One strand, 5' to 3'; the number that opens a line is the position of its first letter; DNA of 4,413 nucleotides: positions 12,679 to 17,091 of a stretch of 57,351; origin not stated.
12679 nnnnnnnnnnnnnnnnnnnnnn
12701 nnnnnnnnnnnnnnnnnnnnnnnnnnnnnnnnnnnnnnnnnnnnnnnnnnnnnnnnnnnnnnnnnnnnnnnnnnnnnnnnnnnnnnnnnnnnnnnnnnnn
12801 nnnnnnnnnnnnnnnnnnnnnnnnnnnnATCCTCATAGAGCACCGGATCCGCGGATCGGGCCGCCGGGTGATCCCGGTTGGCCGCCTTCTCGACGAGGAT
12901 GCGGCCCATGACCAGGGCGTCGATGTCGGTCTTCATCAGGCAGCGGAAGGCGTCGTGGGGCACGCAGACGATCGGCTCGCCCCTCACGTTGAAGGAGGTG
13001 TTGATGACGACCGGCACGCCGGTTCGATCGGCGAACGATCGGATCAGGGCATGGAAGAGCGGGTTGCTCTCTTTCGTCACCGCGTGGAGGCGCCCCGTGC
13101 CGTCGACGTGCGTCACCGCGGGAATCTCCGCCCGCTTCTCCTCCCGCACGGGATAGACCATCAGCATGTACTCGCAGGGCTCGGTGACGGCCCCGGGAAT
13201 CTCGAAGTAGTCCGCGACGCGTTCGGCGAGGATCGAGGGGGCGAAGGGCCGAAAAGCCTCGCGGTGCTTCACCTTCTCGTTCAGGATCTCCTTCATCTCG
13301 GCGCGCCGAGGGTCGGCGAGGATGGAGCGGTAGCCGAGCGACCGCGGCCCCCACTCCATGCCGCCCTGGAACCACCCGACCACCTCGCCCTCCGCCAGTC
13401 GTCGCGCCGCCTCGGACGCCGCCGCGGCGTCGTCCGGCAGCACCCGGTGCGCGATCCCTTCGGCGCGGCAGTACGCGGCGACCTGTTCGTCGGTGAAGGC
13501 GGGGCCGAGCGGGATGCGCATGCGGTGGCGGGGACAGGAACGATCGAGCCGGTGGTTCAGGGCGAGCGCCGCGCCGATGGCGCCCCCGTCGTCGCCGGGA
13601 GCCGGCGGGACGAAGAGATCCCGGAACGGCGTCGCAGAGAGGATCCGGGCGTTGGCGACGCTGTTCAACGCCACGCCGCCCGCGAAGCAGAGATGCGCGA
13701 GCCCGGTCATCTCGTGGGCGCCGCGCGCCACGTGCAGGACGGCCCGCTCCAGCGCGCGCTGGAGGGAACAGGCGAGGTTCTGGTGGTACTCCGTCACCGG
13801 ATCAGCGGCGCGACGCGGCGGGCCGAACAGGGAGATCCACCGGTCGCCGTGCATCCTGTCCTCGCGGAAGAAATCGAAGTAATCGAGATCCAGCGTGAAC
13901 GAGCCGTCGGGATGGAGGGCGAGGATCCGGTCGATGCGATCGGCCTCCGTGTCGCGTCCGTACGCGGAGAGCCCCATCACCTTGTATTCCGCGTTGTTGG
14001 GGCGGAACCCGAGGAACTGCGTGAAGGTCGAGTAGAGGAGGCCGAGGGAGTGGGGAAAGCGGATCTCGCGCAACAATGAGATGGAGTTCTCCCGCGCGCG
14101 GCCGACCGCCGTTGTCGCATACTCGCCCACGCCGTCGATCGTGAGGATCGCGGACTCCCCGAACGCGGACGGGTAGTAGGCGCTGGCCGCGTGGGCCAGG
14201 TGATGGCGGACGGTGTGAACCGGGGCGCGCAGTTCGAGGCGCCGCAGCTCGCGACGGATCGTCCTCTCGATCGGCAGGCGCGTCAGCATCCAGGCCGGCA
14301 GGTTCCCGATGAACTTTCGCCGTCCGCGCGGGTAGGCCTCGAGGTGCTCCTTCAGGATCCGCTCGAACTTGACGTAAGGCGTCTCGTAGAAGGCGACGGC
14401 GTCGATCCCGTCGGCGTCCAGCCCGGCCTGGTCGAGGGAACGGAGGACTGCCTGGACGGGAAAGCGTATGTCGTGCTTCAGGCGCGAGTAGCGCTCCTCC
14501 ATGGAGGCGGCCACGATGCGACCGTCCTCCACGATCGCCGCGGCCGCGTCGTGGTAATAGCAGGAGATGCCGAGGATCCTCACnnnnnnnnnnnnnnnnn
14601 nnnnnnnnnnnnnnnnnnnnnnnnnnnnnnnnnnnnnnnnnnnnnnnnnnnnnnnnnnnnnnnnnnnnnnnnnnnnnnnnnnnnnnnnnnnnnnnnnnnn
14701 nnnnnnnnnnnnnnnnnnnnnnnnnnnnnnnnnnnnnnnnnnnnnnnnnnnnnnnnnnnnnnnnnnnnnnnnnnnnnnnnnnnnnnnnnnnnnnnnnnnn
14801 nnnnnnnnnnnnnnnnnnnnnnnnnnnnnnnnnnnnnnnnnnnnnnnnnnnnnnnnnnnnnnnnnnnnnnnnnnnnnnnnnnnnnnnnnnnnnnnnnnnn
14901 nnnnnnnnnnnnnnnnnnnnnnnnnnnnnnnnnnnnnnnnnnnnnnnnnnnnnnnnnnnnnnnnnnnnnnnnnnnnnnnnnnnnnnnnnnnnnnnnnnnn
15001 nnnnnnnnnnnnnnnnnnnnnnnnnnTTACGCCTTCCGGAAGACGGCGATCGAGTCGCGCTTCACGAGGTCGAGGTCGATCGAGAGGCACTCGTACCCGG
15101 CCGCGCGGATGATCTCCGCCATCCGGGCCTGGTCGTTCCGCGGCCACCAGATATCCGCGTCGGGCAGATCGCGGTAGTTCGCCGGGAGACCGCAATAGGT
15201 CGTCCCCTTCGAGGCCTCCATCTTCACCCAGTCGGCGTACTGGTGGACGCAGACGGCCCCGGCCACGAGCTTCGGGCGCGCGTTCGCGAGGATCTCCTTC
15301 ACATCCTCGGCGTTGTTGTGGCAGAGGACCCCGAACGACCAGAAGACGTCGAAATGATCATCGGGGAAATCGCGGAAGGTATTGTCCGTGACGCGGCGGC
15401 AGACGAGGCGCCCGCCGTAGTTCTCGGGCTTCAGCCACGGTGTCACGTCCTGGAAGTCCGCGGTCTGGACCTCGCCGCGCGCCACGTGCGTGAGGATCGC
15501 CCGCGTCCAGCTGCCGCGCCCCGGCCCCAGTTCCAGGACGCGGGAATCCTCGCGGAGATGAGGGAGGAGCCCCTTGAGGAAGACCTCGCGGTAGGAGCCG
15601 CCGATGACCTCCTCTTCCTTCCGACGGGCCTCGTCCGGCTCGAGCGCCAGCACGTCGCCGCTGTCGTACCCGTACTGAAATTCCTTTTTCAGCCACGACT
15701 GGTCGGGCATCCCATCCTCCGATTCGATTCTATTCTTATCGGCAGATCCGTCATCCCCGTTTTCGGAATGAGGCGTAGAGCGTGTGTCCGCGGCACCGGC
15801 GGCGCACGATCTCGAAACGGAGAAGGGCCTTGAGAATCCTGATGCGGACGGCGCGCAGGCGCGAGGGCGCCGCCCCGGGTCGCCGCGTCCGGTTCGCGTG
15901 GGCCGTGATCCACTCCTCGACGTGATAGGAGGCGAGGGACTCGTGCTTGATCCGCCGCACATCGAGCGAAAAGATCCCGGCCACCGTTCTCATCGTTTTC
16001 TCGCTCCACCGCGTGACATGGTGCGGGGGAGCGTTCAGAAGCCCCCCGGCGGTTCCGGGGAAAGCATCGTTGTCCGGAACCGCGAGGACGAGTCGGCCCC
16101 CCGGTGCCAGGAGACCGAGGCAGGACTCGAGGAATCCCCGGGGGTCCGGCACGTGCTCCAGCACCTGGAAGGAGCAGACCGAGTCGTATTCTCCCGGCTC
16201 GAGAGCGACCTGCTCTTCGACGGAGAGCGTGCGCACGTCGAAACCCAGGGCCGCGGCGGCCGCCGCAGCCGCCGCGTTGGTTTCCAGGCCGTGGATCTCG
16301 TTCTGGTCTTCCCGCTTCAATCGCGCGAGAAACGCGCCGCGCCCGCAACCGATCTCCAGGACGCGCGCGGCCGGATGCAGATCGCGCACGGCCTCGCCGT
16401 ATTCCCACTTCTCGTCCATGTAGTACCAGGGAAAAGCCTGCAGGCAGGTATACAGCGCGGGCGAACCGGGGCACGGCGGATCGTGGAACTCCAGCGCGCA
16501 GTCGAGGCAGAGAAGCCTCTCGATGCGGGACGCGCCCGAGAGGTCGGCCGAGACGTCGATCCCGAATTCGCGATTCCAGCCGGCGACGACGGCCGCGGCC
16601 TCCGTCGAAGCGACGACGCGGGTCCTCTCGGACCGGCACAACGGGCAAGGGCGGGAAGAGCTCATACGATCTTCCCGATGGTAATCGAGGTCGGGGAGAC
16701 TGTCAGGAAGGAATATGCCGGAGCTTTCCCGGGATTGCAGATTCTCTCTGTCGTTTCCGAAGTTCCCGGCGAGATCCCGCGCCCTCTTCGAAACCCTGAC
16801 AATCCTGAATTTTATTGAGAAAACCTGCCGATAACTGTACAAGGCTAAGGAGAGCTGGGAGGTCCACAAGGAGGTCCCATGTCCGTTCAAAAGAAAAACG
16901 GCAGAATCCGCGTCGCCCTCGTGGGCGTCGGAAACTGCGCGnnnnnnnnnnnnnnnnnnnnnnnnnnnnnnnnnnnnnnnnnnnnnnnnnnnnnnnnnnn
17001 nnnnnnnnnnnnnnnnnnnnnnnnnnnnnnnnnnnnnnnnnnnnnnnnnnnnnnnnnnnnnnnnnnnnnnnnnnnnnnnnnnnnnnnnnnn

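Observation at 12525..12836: MITE terminal repeat supplies an exact replacement start codon for the gene it split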

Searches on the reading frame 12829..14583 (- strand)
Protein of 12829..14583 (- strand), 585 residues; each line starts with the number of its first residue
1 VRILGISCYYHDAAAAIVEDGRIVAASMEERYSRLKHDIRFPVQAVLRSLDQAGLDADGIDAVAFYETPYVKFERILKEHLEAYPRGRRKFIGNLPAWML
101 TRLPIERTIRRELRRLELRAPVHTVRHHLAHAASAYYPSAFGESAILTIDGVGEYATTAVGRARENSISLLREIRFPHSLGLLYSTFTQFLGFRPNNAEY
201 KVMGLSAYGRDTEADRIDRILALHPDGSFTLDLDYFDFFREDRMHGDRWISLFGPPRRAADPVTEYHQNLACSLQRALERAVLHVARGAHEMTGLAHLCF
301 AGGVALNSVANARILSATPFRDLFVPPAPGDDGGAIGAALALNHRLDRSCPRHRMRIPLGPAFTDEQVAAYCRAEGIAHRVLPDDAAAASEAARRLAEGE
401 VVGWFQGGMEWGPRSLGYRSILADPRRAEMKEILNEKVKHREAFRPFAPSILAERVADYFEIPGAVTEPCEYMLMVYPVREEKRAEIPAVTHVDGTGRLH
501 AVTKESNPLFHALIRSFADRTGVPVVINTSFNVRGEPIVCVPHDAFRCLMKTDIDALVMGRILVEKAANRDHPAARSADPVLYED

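Call 21: find_homologous_proteins(query=window:12829-14583:-, max_evalue=1e-50)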
Query seq(585 aa) (585 aa): 8000 proteins with E <= 1e-50 among 8000 candidates; the best 120 are listed.
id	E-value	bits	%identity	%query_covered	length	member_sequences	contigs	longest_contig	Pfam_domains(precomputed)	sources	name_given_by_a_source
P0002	0.0e+0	1333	100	100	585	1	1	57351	PF02543.22,PF16861.11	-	-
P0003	3.8e-215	734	55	97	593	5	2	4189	PF02543.22,PF16861.11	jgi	jgi:carbamoyltransferase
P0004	9.2e-214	730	53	99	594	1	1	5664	PF02543.22,PF16861.11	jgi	jgi:carbamoyltransferase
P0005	4.0e-213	727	55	97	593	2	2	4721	PF02543.22,PF16861.11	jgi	jgi:carbamoyltransferase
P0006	3.0e-211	721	49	74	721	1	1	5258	PF02543.22,PF16861.11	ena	-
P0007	1.3e-210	719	53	100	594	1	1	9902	PF02543.22,PF16861.11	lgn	-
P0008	9.3e-186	637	52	97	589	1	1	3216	PF02543.22,PF16861.11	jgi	jgi:carbamoyltransferase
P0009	1.2e-184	633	52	97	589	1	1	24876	PF02543.22,PF16861.11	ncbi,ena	-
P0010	1.5e-184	633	51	97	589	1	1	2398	PF02543.22,PF16861.11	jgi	jgi:carbamoyltransferase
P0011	1.8e-184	633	51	97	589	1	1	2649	PF02543.22,PF16861.11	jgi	jgi:carbamoyltransferase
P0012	6.5e-184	631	51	97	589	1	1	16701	PF02543.22,PF16861.11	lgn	-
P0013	6.6e-184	631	52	97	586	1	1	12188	PF02543.22,PF16861.11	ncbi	ncbi:MAG: carbamoyltransferase [Fibrobacteria bacterium]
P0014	1.3e-183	630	52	97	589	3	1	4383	PF02543.22,PF16861.11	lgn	-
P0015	5.9e-183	628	48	98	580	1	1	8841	PF02543.22,PF00814.32,PF16861.11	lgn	-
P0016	2.0e-182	626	49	97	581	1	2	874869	PF02543.22,PF00814.32,PF16861.11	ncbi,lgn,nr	ncbi:MAG: carbamoyltransferase [Candidatus Aenigmatarchaeota archaeon]|nr:MAG: carbamoyltransferase 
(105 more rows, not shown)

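Call 22: find_encoding_contigs(protein=P0007, flank=4000, max_places=3)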
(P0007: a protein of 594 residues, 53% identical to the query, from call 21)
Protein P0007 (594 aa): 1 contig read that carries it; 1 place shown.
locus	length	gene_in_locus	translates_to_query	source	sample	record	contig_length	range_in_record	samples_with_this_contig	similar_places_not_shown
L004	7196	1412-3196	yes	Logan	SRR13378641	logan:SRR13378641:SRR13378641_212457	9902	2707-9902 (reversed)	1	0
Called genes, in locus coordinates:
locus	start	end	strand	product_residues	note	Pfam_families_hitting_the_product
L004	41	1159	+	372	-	PF02543:Carbam_trans_N, PF16861:Carbam_trans_C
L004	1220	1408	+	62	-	-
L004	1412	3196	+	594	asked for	PF02543:Carbam_trans_N, PF16861:Carbam_trans_C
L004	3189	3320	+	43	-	-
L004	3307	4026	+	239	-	-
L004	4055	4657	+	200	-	-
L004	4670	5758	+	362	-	-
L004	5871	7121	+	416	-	PF13439:Glyco_transf_4, PF13579:Glyco_trans_4_4 (weak), PF20706:GT4-conflict, PF00534:Glycos_transf_1, PF13692:Glyco_trans_1_4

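Call 23: find_encoding_contigs(protein=P0004, flank=4000, max_places=3)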
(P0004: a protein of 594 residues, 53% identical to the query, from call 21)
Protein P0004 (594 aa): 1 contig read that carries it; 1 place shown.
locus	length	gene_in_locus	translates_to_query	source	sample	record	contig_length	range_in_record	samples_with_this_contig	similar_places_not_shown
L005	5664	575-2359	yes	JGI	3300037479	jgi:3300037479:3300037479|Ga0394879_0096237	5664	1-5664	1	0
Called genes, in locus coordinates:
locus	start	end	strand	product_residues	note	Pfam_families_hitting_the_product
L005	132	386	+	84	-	PF18922:DUF5672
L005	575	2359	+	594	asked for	PF02543:Carbam_trans_N, PF16861:Carbam_trans_C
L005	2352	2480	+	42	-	-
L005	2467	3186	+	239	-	-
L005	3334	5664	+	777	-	?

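Call 24: find_encoding_contigs(protein=P0003, flank=4000, max_places=3)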
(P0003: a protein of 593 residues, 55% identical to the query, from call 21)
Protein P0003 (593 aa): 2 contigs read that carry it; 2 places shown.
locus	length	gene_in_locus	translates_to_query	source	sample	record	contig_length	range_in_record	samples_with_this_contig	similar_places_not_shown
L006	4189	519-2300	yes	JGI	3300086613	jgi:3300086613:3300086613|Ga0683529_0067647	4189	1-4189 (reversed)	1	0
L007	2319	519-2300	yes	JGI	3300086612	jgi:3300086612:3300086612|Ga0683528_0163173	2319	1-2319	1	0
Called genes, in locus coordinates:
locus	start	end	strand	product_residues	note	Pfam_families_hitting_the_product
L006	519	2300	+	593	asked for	PF02543:Carbam_trans_N, PF16861:Carbam_trans_C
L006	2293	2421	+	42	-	-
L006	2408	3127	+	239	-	-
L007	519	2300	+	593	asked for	PF02543:Carbam_trans_N, PF16861:Carbam_trans_C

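Call 32: find_encoding_contigs(protein=P0009, flank=3000, max_places=2)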
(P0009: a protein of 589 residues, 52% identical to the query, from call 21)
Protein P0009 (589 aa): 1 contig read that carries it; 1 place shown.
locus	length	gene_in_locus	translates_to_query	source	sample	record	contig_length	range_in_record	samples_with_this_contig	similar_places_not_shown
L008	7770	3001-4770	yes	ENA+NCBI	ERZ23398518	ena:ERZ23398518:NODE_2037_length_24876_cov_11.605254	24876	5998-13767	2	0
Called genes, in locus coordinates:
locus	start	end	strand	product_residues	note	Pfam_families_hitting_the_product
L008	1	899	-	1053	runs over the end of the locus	PF00912:Transgly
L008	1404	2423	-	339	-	PF01063:Aminotran_4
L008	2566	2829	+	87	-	-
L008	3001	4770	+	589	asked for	PF02543:Carbam_trans_N, PF16861:Carbam_trans_C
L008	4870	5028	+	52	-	PF19451:DUF5989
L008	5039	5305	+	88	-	PF26604:CBU_0592 (weak)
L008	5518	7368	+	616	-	-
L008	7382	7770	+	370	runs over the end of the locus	PF06439:3keto-disac_hyd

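Call 34: find_encoding_contigs(protein=P0006, flank=3000, max_places=2)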
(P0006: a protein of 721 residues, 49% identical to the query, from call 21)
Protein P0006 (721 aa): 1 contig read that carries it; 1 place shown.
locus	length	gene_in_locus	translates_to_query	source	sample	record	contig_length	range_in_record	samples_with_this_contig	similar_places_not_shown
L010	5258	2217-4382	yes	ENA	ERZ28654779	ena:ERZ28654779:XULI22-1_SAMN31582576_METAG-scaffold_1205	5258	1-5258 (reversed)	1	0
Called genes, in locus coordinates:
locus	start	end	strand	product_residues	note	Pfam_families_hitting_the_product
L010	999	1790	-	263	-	PF01522:Polysacc_deac_1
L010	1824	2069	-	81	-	-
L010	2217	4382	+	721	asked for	PF02543:Carbam_trans_N, PF16861:Carbam_trans_C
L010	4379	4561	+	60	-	PF19451:DUF5989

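Call 68: find_encoding_contigs(protein=P0005, flank=2500, max_places=3)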
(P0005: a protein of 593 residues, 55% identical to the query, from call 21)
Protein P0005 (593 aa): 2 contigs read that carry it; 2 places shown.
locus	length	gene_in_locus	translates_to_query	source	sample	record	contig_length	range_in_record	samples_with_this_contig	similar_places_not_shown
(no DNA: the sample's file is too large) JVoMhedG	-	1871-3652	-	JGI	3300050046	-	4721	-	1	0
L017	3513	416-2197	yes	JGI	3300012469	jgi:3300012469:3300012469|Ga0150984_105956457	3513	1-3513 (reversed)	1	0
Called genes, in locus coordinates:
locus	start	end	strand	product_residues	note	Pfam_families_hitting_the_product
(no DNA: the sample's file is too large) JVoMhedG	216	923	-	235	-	-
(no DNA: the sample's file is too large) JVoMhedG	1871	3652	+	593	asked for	PF02543:Carbam_trans_N, PF16861:Carbam_trans_C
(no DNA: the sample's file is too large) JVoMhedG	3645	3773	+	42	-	-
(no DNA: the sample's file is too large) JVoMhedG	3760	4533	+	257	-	-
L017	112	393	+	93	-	-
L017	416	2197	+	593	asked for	PF02543:Carbam_trans_N, PF16861:Carbam_trans_C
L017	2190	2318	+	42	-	-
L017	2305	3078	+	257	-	-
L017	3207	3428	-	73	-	-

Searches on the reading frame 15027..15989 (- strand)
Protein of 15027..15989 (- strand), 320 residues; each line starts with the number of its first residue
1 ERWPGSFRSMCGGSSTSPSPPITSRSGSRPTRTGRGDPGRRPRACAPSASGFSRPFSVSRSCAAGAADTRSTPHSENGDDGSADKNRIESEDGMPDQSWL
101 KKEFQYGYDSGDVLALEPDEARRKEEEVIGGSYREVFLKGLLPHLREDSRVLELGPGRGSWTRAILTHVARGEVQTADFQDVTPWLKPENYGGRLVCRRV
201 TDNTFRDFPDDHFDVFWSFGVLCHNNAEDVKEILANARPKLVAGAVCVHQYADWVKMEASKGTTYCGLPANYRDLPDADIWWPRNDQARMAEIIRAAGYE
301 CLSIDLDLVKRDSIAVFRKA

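Call 42: search_protein_families(library=pfam, proteins=[window:15027-15989:-], max_evalue=0.001)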
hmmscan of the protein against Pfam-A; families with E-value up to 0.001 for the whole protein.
window:15027-15989:- (320 aa): 4 families
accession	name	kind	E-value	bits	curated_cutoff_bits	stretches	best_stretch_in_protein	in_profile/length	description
PF13489.12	Methyltransf_23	-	5.7e-07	29.9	27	1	140-254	15-123/164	Methyltransferase domain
PF13649.12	Methyltransf_25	-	1e-05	26.6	27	1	151-238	1-90/97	Methyltransferase domain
PF08242.18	Methyltransf_12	-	0.00012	23.1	30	1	152-246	1-97/98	Methyltransferase domain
PF08241.18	Methyltransf_11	-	0.00024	22.1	21.2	1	152-241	1-87/95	Methyltransferase domain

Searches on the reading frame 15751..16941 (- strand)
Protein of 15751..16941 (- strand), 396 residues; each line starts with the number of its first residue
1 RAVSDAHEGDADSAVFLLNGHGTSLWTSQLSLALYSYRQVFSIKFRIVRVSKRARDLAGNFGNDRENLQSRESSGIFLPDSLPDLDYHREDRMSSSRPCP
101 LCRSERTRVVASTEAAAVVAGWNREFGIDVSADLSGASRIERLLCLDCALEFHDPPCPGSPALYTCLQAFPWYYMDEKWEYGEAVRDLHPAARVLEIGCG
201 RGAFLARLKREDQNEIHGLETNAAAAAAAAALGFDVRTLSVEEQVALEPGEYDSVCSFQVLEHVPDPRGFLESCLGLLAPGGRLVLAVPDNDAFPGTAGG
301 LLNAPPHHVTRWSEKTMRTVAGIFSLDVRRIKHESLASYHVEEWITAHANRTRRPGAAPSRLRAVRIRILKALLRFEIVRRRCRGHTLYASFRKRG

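Call 42: search_protein_families(library=pfam, proteins=[window:15751-16941:-], max_evalue=0.001)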
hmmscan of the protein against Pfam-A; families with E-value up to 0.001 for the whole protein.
window:15751-16941:- (396 aa): 6 families
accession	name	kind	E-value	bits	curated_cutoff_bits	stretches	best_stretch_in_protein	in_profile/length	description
PF13489.12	Methyltransf_23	-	2.5e-17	63.5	27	1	190-293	22-123/164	Methyltransferase domain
PF08242.18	Methyltransf_12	-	1.1e-14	55.4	30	1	195-284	1-98/98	Methyltransferase domain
PF08241.18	Methyltransf_11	-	5.1e-14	53.1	21.2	1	195-286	1-95/95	Methyltransferase domain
PF13847.12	Methyltransf_31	-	5.1e-11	42.9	27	1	189-315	2-128/145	Methyltransferase domain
PF13649.12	Methyltransf_25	-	2.1e-10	41.6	27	1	194-282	1-97/97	Methyltransferase domain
PF07021.18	MetW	-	1.3e-07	31.8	21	1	188-276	11-100/193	Methionine biosynthesis protein MetW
